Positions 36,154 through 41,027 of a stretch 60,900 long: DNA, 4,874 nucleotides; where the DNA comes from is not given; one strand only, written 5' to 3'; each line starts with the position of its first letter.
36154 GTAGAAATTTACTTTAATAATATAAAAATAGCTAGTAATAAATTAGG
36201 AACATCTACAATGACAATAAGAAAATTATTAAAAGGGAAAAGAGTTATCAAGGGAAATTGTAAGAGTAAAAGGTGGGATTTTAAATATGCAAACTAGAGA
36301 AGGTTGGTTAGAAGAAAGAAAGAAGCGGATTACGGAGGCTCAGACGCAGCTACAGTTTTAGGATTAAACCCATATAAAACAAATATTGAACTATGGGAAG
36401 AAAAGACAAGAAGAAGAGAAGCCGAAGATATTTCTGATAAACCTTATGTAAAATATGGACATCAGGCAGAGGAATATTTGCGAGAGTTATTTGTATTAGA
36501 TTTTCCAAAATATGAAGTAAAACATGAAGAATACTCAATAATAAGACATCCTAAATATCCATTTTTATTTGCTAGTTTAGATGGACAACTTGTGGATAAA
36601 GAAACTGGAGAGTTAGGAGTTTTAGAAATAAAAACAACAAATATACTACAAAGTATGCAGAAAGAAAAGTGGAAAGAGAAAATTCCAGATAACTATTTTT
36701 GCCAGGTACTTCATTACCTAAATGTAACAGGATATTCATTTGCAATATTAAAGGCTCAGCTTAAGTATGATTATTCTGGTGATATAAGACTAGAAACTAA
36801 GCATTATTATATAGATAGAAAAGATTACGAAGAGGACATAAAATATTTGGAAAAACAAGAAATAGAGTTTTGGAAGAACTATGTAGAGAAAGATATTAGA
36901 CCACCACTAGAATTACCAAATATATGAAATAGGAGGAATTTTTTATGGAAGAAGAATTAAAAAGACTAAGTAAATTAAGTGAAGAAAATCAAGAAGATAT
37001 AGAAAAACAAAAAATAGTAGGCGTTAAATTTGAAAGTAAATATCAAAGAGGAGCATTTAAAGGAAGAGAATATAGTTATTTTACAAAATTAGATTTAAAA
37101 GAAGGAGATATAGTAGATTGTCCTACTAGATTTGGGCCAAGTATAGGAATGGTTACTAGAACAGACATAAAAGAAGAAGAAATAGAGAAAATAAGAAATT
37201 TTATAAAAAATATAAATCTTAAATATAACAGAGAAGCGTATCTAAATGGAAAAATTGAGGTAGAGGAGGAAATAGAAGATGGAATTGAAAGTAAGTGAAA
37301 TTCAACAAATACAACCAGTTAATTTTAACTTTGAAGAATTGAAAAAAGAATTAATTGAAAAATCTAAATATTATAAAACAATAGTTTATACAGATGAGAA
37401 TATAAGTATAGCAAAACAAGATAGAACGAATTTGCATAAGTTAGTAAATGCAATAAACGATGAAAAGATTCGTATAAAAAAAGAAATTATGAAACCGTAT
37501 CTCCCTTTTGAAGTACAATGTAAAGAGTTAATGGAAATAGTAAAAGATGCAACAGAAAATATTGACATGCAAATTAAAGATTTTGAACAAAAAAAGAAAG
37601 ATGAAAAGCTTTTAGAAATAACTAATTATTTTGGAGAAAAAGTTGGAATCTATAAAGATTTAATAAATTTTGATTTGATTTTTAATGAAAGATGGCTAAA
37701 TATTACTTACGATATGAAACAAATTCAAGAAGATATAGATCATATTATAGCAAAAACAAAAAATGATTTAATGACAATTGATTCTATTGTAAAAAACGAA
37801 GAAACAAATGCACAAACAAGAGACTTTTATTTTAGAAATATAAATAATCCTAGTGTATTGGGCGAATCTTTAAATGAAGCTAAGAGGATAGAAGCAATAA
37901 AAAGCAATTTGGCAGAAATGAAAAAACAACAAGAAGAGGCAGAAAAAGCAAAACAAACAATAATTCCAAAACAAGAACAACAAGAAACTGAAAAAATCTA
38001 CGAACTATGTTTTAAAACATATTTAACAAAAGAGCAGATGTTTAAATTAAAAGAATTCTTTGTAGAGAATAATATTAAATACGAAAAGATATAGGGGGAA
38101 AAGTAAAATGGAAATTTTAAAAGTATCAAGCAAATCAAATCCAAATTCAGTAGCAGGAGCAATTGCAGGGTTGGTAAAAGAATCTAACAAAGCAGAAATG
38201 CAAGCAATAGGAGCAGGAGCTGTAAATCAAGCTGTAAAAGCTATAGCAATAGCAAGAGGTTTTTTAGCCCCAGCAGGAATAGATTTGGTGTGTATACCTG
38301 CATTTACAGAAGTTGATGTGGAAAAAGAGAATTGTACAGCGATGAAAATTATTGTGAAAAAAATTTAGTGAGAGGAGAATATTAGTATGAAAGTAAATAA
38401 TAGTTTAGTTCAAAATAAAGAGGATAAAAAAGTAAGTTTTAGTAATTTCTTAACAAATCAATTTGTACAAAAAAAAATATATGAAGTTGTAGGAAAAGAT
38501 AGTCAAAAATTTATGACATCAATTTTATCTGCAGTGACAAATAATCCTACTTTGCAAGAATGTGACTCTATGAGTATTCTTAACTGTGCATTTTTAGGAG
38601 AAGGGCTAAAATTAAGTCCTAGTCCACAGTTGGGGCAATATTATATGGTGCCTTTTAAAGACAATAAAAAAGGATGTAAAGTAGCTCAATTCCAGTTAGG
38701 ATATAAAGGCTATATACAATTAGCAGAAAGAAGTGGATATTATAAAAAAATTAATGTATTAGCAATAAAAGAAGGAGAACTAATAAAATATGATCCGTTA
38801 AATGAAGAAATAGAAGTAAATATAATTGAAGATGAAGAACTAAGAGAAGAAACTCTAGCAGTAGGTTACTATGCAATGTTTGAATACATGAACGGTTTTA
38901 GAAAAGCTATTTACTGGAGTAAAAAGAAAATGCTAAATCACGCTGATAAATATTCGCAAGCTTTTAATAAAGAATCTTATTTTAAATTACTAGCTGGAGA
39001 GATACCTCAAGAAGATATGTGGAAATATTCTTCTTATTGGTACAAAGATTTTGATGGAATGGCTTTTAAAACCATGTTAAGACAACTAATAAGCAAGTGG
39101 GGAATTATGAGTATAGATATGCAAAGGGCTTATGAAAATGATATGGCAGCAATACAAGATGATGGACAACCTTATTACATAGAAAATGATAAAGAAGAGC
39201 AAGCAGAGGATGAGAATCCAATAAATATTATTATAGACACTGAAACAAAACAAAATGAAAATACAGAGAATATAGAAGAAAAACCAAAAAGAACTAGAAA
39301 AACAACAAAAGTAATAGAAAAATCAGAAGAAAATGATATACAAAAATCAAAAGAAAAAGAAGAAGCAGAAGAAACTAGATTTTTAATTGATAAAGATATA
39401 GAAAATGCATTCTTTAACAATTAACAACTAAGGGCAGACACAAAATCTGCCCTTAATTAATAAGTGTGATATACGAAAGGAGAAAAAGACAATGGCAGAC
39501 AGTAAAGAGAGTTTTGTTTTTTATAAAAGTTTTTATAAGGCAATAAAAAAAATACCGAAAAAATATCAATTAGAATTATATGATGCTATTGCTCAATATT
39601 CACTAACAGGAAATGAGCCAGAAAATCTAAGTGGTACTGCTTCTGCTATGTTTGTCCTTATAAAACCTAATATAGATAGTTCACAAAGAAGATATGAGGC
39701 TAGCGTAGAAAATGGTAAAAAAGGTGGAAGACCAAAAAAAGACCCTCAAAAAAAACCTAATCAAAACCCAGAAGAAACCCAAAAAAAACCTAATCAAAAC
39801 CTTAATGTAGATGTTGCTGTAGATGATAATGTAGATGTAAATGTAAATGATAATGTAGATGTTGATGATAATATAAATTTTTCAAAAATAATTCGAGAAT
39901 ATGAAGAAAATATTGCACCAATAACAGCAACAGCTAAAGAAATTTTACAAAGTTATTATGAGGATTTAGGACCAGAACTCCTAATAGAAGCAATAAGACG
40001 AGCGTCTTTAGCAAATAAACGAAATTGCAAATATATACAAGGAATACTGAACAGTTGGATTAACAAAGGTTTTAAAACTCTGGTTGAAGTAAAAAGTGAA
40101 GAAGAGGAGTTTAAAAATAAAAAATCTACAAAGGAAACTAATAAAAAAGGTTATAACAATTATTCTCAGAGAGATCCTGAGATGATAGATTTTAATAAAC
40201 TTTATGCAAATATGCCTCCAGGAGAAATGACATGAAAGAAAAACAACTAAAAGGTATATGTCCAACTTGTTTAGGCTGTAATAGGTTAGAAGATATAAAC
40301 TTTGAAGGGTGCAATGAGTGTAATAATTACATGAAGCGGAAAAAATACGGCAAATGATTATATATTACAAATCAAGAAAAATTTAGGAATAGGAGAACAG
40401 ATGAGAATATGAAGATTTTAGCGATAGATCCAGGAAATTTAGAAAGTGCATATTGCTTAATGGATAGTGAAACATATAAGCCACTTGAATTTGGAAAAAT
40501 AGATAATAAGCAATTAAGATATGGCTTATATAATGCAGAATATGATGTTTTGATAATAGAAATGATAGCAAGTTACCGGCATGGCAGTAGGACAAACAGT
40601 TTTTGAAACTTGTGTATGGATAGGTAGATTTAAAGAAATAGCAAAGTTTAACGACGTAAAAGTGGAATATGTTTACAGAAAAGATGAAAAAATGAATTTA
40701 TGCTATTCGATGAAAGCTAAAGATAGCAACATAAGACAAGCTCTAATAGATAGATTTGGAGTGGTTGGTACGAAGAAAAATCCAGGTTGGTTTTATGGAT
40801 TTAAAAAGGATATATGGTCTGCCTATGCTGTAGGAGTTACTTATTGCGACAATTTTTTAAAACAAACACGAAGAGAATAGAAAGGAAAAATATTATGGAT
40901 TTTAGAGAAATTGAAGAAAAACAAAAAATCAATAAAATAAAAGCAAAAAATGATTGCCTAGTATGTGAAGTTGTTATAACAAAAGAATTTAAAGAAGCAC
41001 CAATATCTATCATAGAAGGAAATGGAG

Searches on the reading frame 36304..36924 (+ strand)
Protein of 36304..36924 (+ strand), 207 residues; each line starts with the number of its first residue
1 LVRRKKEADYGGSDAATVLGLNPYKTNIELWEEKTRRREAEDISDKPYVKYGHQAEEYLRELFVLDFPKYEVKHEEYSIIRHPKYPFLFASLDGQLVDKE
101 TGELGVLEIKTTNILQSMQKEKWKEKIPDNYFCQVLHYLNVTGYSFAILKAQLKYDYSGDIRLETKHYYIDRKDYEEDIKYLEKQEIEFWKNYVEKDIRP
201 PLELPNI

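Call 5: search_protein_families(library=pfam, proteins=[window:36304-36924:+], max_evalue=0.01)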
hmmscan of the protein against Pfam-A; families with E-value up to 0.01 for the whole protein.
window:36304-36924:+ (207 aa): 1 family
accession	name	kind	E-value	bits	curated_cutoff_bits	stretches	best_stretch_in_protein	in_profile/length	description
PF09588.16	YqaJ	-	1.2e-29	103.9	22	1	9-144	9-149/150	YqaJ-like viral recombinase domain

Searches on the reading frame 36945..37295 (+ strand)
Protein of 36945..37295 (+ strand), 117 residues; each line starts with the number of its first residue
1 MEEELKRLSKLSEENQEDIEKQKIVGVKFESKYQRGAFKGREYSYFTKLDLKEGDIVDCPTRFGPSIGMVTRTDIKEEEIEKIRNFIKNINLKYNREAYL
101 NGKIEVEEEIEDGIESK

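Call 5: search_protein_families(library=pfam, proteins=[window:36945-37295:+], max_evalue=0.01)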
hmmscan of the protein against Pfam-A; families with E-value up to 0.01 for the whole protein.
window:36945-37295:+ (117 aa): 0 families

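Call 42: search_protein_families(library=phrogs, proteins=[window:36945-37295:+], max_evalue=0.001)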
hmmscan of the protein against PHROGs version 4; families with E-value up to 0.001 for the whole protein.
window:36945-37295:+ (117 aa): 1 family
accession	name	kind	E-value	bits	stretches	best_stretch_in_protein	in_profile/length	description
phrog_3489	-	unknown function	1.5e-08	35.7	1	22-97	3-76/125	-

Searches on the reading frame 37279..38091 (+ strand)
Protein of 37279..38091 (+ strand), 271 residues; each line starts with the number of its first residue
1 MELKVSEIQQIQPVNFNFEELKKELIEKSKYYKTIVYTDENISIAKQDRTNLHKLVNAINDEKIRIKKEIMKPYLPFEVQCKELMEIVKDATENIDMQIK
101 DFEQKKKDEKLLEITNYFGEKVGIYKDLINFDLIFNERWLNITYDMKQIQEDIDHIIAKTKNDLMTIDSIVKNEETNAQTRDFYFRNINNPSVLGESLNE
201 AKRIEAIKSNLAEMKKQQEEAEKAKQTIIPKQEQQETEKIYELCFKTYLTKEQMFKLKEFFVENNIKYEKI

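Call 5: search_protein_families(library=pfam, proteins=[window:37279-38091:+], max_evalue=0.01)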
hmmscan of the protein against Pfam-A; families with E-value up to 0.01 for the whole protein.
window:37279-38091:+ (271 aa): 1 family
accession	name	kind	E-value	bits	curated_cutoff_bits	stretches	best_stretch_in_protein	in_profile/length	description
PF07083.16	DUF1351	-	5.5e-29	101.9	27.8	1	12-168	9-165/210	Protein of unknown function (DUF1351)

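Call 42: search_protein_families(library=phrogs, proteins=[window:37279-38091:+], max_evalue=0.001)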
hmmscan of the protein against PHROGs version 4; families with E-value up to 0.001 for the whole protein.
window:37279-38091:+ (271 aa): 2 families
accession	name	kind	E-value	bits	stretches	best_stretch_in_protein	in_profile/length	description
phrog_674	-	unknown function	1e-40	141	1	9-271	18-311/312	-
phrog_34396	-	unknown function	1.8e-07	31.7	1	43-233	56-247/389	-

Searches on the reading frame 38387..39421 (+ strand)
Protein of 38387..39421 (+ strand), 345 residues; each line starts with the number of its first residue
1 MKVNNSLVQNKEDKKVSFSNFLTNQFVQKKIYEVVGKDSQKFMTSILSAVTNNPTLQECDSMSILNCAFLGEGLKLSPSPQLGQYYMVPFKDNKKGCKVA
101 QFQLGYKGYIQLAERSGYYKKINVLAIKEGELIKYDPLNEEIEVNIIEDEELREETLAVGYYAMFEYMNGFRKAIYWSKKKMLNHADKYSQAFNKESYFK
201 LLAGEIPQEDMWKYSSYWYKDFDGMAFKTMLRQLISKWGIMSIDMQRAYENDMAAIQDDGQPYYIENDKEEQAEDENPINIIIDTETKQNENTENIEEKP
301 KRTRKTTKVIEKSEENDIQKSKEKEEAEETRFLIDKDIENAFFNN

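Call 5: search_protein_families(library=pfam, proteins=[window:38387-39421:+], max_evalue=0.01)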
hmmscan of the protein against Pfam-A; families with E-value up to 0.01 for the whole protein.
window:38387-39421:+ (345 aa): 1 family
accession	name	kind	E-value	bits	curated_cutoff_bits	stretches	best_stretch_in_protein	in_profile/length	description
PF03837.19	RecT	-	3.6e-41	141.3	24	1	41-254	2-187/198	RecT family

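Call 27: find_related_loci(query=window:38387-39421:+, collection=genome_contigs, flank=8000)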
Query window:38387-39421:+ (345 aa) in genome_contigs; peptide patterns used: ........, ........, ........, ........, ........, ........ (x = any residue, [..] = any of these).
78 stretches matched a pattern; 32 encode a relative of the query (tblastn E <= 1e-3); 32 distinct loci.
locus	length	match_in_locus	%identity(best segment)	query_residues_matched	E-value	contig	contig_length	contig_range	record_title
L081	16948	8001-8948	70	1-306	3e-152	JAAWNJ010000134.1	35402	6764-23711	MAG: Clostridia bacterium isolate ABMPRH_45_2_1 SL341409_scaffold_1714, whole genome shotgun sequence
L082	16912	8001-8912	69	1-294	1e-138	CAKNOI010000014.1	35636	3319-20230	MAG TPA_asm: uncultured Clostridiaceae bacterium isolate ERR3414583_bin.88_metaWRAP_v1.1_MAG genome assembly, contig: NO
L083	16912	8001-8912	65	3-302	1e-126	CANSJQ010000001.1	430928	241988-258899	MAG TPA_asm: uncultured Clostridiaceae bacterium isolate SRR15730525_bin.6_metawrap_v1.3_MAG genome assembly, contig: NO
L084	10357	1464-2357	66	3-293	4e-125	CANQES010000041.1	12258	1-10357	MAG: uncultured Clostridia bacterium isolate Lapin-007__bin29 genome assembly, contig: Lapin-007__NODE_2030_length_12258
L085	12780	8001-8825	68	1-270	9e-125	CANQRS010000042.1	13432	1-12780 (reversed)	MAG: uncultured Clostridia bacterium isolate Lapin-022__bin65 genome assembly, contig: Lapin-022__NODE_4554_length_13432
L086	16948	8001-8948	58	1-300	4e-119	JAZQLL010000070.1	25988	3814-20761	MAG: Oscillospiraceae bacterium isolate T1900044609_TS20190075.MAGScoT_cleanbin_000075 SGB_790_k141_2451756, whole genom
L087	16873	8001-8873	62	1-280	6e-113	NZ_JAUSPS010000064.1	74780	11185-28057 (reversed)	MAG: Acetobacterium sp. isolate E21_metabat.bin.92 E21_k141_219629, whole genome shotgun sequence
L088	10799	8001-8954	54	1-318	9e-113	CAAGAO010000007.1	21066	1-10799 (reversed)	MAG TPA_asm: Clostridia bacterium, isolate HGM11346, WGS project CAAGAO010000000 data, contig: SRS476020_85_k119_50270,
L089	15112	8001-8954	54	1-318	3e-112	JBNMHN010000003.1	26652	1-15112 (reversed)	MAG: Clostridia bacterium isolate CM_BacCAK280.121 k141_406986_length_26652_cov_14.0000, whole genome shotgun sequence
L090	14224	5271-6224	54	1-318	4e-112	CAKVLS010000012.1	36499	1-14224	MAG: uncultured Clostridia bacterium isolate REFINED_METABAT215_TOP10_CONTIGS_1500_ASSEMBLY_K77_MERGED__Hadza_MoBio_hadz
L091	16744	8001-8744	65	5-271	4e-111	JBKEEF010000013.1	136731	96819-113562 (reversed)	MAG: Alphaproteobacteria bacterium isolate VLC_001 k251_2593549, whole genome shotgun sequence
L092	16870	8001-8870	62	1-279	2e-111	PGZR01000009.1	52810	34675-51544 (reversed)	MAG: Firmicutes bacterium HGW-Firmicutes-4 bjp_ig2103_scaffold_508, whole genome shotgun sequence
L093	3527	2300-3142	62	12-295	2e-111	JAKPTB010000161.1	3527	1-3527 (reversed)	MAG: Bacillota bacterium isolate JPNA_metabat.60 k141_527982, whole genome shotgun sequence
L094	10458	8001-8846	57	1-285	1e-106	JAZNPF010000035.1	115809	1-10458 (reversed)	MAG: Clostridia bacterium isolate T1900044836_TS20190302.MAGScoT_cleanbin_000005 SGB_2919_k141_1495173, whole genome sho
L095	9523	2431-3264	58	12-284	3e-105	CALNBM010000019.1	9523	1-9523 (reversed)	MAG TPA_asm: uncultured Clostridia bacterium isolate SRR1561989_bin.6_CONCOCT_v1.1_MAG genome assembly, contig: ERZ72402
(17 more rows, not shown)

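Call 57: find_related_loci(query=window:38387-39421:+, collection=viral_contigs, flank=5000)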
Query window:38387-39421:+ (345 aa) in viral_contigs; peptide patterns used: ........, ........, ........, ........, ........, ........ (x = any residue, [..] = any of these).
261 stretches matched a pattern; 244 encode a relative of the query (tblastn E <= 1e-3); the best 80 are kept; 80 distinct loci.
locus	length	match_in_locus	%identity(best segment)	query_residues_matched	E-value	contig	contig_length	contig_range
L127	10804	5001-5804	67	1-267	1e-125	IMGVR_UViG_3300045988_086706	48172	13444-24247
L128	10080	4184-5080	62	1-300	4e-125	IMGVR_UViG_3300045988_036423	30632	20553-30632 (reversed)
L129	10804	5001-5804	66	1-267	7e-125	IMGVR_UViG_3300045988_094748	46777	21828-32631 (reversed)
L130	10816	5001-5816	65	1-271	1e-124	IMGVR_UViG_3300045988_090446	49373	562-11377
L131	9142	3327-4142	65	1-271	1e-124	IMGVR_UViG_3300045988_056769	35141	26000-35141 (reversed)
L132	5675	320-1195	64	1-289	2e-124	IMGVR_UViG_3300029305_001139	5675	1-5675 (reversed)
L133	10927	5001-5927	62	8-306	1e-122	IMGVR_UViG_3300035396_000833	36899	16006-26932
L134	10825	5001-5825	68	1-267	4e-122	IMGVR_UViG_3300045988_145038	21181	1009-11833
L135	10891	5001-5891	63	1-287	4e-120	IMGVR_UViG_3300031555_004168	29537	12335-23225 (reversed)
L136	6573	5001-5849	63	4-280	4e-115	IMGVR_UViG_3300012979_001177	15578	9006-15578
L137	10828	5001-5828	63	1-268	1e-114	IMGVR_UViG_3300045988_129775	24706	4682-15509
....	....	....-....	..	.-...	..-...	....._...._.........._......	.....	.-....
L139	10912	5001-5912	59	1-295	7e-115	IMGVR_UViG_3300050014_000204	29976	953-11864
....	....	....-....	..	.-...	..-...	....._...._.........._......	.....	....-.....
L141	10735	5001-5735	67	3-258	6e-113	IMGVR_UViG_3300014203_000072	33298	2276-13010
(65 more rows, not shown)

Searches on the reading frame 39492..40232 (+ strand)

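Call 5: search_protein_families(library=pfam, proteins=[window:39492-40232:+], max_evalue=0.01)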
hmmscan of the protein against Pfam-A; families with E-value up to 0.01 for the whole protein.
window:39492-40232:+ (247 aa): 2 families
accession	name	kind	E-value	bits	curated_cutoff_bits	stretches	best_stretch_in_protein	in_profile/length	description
PF19808.4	DUF6291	-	3.3e-22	78.9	27.2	1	7-82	1-79/79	Family of unknown function (DUF6291)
PF07261.16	DnaB_2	-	1.1e-14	54.3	22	1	135-203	2-73/74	Replication initiation and membrane attachment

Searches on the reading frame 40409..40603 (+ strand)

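Call 43: search_protein_families(library=phrogs, proteins=[window:40409-40603:+], max_evalue=0.001)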
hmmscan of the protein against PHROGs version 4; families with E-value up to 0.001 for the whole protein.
window:40409-40603:+ (65 aa): 1 family
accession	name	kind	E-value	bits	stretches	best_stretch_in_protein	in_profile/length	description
phrog_1770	-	DNA, RNA and nucleotide metabolism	1.5e-07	32.5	1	1-61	4-68/158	Holliday junction resolvase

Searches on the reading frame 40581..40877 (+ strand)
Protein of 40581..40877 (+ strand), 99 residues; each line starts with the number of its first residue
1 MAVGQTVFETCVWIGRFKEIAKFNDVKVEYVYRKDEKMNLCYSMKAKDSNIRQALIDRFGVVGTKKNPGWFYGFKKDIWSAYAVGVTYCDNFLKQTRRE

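Call 42: search_protein_families(library=phrogs, proteins=[window:40581-40877:+], max_evalue=0.001)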
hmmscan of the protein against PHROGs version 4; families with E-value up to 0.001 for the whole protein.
window:40581-40877:+ (99 aa): 1 family
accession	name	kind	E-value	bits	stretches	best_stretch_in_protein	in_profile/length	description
phrog_1770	-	DNA, RNA and nucleotide metabolism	4.8e-12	47.1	1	3-91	66-148/158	Holliday junction resolvase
